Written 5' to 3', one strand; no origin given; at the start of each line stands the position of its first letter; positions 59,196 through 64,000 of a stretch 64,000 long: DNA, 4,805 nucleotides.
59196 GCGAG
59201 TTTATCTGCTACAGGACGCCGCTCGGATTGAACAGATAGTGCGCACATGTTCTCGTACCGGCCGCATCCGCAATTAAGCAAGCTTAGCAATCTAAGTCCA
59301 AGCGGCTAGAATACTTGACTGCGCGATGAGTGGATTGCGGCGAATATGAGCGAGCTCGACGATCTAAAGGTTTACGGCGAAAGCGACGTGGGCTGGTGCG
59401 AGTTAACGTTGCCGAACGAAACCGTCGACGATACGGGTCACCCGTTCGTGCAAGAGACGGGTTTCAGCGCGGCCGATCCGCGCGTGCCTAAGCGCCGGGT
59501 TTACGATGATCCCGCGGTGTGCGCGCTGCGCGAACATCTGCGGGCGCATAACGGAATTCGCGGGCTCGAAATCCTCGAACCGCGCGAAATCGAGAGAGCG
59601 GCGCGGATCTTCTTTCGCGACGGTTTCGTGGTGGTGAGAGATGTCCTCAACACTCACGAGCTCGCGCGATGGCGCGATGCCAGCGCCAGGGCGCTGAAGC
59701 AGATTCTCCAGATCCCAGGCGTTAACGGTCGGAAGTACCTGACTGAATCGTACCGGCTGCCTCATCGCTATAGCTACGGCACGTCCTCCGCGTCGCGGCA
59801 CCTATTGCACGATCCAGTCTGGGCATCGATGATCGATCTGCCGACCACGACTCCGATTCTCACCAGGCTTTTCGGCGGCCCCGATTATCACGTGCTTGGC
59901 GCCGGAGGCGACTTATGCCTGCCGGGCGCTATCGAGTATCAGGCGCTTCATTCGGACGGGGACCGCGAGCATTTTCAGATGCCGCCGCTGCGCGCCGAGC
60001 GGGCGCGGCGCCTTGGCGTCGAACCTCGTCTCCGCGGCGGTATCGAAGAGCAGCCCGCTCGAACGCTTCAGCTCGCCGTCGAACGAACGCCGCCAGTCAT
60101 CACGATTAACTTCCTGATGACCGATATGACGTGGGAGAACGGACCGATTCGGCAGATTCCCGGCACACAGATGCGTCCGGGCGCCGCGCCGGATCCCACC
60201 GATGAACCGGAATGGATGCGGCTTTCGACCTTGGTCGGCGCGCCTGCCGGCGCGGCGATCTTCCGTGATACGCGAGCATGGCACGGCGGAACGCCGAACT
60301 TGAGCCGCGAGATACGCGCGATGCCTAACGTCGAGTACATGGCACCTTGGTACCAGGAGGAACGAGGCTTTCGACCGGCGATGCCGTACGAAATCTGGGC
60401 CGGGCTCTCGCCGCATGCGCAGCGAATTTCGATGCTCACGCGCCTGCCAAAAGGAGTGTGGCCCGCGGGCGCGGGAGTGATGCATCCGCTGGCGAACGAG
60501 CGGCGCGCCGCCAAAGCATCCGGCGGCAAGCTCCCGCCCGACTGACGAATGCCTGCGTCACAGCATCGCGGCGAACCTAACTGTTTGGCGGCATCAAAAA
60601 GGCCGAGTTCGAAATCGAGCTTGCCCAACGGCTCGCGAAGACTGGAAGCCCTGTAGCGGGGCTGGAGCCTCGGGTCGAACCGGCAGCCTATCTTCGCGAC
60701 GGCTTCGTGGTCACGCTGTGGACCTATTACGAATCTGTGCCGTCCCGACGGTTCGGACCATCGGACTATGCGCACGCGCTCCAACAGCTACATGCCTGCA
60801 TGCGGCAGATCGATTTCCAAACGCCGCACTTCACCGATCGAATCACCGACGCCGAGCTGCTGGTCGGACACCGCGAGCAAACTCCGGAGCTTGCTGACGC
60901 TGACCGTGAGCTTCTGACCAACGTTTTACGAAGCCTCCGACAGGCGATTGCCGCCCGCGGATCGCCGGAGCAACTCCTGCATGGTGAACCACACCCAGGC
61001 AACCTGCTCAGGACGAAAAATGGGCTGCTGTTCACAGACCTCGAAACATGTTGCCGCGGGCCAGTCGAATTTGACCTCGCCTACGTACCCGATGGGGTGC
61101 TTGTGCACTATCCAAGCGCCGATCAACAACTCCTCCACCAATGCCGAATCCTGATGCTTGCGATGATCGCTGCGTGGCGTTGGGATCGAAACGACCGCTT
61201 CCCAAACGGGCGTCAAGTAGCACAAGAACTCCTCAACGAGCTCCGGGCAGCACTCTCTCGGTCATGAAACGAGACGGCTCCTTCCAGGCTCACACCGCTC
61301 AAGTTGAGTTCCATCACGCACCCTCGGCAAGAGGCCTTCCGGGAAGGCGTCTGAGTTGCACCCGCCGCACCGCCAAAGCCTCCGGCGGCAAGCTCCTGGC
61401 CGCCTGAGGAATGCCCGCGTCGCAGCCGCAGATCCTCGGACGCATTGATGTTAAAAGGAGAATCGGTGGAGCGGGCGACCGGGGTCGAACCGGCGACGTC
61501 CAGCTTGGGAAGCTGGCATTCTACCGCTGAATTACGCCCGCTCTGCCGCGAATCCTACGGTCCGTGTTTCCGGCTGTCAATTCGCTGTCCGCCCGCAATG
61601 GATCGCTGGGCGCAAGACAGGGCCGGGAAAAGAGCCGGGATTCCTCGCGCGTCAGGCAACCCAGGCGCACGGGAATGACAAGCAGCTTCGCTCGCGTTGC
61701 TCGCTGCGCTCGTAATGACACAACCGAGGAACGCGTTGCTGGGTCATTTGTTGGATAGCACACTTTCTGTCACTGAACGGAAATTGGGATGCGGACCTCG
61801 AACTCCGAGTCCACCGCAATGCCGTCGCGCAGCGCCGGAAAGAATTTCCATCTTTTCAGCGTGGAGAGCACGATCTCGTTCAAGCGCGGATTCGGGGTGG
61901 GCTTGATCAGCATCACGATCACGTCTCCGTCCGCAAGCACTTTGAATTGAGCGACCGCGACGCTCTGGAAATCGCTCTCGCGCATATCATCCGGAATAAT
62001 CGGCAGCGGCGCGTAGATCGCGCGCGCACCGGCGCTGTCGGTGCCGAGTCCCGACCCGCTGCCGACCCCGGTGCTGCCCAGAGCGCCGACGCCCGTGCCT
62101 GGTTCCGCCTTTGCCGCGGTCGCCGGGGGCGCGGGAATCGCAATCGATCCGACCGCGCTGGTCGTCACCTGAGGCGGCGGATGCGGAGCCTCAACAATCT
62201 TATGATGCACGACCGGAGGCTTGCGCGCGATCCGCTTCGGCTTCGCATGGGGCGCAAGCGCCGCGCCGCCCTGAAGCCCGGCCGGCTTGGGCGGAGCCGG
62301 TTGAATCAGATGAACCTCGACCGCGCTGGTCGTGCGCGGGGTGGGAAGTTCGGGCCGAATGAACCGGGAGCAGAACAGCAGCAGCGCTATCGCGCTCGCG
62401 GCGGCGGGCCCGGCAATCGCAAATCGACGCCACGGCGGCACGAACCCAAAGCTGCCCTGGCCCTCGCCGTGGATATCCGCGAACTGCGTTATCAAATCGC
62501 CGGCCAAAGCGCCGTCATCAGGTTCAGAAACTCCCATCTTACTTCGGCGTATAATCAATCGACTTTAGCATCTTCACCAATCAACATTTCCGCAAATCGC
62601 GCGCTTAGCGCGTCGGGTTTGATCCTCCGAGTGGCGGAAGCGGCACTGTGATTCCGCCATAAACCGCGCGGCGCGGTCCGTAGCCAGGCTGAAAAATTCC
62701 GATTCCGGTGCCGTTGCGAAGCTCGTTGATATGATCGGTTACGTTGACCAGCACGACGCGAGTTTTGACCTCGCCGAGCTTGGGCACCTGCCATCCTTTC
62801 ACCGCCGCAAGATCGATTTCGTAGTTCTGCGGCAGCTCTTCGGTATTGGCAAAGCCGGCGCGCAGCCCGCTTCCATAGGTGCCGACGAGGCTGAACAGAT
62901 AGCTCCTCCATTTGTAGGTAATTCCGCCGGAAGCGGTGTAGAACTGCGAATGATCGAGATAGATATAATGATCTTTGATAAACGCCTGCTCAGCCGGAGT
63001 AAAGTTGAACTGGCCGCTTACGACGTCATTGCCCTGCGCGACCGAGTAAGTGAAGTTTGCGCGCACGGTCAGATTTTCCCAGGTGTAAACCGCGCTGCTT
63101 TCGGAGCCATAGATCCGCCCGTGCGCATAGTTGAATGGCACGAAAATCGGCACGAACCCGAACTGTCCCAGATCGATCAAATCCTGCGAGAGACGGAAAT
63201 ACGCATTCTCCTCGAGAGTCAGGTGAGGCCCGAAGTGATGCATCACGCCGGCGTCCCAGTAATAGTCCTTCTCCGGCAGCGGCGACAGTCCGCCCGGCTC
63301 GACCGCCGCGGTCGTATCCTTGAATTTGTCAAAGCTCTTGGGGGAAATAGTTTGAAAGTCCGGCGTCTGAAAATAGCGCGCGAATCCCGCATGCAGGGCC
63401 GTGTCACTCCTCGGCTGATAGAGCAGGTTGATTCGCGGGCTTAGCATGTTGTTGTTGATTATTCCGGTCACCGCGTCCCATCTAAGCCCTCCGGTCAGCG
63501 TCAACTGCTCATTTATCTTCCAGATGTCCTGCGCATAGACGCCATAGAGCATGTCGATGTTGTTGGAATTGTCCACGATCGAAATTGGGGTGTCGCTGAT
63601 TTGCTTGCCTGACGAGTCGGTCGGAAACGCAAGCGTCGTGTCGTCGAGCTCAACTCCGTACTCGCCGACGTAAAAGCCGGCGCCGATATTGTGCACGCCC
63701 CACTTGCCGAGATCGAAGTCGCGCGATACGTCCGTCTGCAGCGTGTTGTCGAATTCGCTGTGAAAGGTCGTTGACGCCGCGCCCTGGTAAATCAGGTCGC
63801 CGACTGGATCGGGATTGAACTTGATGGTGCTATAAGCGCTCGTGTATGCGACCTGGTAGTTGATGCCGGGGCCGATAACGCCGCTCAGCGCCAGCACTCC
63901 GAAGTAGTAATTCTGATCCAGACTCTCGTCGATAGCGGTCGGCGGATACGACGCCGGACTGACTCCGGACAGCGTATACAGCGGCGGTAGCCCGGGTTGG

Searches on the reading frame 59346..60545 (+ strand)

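Call 39: search_protein_families(library=pfam, proteins=[window:59346-60545:+], max_evalue=0.00001)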
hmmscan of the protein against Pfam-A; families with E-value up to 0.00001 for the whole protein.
window:59346-60545:+ (399 aa): 1 family
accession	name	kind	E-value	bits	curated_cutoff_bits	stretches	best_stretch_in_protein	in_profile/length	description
PF05721.19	PhyH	-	2.4e-10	41.5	22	1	248-325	123-212/213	Phytanoyl-CoA dioxygenase (PhyH)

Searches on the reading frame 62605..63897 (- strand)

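Call 39: search_protein_families(library=pfam, proteins=[window:62605-63897:-], max_evalue=0.00001)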
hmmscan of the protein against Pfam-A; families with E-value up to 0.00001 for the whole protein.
window:62605-63897:- (430 aa): 2 families
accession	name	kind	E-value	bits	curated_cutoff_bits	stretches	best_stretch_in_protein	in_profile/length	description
PF00593.30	TonB_dep_Rec_b-barrel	-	6.9e-24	85.9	27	1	14-372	82-424/436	TonB dependent receptor-like, beta-barrel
PF25183.1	OMP_b-brl_4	-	3.3e-11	42.8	30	1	111-149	361-399/838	Outer membrane beta barrel domain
